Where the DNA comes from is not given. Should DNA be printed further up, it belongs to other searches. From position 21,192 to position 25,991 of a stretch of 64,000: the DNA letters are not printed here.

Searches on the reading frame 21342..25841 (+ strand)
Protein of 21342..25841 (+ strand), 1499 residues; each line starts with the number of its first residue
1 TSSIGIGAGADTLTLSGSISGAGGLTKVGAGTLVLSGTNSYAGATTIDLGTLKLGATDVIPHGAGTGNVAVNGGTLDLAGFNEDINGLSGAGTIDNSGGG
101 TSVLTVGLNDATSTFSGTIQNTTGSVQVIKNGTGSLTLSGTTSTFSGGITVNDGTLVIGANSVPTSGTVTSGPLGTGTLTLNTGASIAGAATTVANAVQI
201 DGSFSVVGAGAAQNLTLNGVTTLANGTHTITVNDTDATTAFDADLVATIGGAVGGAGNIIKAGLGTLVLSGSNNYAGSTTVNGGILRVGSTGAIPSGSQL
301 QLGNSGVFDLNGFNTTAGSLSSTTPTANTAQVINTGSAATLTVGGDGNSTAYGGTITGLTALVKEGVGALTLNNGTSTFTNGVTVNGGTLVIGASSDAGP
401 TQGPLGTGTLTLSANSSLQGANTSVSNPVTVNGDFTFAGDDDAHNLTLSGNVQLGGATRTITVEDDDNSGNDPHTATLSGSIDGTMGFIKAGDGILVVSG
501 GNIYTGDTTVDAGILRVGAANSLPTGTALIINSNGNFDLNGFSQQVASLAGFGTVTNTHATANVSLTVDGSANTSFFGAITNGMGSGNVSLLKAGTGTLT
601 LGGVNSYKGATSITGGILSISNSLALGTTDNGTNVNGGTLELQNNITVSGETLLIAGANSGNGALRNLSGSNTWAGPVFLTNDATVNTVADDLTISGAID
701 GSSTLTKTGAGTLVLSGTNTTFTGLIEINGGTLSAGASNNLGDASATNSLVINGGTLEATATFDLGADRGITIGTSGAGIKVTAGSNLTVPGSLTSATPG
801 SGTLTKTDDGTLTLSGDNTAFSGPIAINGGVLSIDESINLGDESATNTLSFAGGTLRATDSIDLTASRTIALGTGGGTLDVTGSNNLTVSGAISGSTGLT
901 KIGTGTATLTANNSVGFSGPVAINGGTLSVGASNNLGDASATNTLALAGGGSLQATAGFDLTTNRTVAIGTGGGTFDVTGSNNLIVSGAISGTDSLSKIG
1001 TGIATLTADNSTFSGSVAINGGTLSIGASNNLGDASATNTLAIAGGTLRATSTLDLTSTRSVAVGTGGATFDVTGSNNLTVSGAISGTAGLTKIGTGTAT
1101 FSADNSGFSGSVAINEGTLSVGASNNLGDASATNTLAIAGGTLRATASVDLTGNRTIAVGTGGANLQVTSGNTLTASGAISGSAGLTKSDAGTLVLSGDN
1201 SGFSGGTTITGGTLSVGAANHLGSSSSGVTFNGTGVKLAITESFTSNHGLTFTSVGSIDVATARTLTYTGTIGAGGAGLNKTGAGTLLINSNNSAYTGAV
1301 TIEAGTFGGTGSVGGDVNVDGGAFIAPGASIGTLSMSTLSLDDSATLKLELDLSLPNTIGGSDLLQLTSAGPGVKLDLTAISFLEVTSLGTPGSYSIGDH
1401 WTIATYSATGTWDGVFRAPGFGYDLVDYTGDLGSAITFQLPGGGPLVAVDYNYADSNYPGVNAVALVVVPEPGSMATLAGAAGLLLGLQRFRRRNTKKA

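Call 94: search_protein_families(library=pfam, proteins=[window:21342-25841:+], max_evalue=0.0001)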
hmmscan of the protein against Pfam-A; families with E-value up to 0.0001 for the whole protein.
window:21342-25841:+ (1499 aa): 1 family
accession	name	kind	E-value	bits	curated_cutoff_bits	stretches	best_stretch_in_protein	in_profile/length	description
PF12951.13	PATR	-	3.5e-72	238.5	27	13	260-288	2-30/30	Passenger-associated-transport-repeat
